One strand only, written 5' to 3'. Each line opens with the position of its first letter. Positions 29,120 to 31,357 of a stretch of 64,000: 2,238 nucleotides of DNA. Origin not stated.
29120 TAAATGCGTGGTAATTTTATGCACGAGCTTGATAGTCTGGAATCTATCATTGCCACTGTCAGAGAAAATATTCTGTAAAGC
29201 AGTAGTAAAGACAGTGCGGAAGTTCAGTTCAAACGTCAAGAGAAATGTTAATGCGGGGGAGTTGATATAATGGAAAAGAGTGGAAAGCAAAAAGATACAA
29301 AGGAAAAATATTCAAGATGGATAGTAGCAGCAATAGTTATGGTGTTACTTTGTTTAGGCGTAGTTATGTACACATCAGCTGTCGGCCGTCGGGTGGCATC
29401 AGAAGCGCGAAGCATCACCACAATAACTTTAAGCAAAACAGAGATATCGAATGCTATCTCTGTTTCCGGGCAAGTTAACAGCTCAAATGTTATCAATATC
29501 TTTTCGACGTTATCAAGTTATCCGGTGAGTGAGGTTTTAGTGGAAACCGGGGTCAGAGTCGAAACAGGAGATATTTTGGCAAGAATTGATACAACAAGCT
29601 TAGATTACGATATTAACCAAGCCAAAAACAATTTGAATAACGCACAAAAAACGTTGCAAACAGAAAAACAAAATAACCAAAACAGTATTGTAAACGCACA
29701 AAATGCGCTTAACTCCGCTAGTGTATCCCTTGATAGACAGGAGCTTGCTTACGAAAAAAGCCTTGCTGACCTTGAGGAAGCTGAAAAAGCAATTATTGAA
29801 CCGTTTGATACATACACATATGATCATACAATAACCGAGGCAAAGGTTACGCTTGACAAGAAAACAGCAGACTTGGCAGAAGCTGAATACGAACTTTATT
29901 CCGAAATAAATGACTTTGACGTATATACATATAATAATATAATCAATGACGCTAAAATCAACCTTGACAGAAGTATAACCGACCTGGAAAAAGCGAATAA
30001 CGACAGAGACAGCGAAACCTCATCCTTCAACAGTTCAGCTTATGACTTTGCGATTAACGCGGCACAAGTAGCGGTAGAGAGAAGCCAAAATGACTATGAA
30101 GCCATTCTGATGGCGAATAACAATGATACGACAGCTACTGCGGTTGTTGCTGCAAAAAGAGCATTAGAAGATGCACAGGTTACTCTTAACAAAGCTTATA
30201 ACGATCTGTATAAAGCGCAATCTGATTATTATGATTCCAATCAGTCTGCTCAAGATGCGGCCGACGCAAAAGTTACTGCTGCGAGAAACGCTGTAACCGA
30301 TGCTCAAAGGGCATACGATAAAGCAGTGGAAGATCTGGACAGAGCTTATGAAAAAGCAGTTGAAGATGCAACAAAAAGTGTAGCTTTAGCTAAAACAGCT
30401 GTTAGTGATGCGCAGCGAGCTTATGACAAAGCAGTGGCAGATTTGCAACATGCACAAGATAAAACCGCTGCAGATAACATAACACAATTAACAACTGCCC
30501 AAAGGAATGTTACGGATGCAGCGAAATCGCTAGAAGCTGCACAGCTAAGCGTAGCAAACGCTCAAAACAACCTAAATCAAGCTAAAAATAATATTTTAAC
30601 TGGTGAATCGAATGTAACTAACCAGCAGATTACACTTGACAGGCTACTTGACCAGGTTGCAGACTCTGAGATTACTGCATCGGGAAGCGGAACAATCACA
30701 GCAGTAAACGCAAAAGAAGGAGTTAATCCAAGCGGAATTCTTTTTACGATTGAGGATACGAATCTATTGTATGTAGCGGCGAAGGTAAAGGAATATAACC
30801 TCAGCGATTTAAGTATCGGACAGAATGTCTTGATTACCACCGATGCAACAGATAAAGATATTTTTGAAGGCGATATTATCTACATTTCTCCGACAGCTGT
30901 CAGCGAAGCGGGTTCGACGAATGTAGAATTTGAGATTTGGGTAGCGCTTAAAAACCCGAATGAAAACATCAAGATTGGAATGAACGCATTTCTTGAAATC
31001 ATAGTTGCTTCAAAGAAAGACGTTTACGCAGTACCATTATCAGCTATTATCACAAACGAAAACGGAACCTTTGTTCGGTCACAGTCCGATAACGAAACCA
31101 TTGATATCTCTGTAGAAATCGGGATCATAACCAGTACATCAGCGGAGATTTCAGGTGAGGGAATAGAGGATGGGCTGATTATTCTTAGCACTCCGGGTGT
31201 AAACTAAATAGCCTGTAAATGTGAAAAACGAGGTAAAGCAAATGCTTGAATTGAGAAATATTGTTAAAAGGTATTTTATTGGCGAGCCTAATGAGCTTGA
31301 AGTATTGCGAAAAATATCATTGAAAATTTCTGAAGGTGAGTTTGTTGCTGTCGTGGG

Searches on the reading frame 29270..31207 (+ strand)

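Call 43: search_protein_families(library=pfam, proteins=[window:29270-31207:+], max_evalue=0.00001)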
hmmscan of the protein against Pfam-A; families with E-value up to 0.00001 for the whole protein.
window:29270-31207:+ (645 aa): 2 families
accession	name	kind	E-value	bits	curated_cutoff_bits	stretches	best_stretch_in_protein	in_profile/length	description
PF16576.10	HlyD_D23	-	1.7e-14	54.1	30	1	334-573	11-214/214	Barrel-sandwich domain of CusB or HlyD membrane-fusion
PF13437.12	HlyD_3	-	7.7e-08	33.5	22.2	1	468-568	2-104/106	HlyD family secretion protein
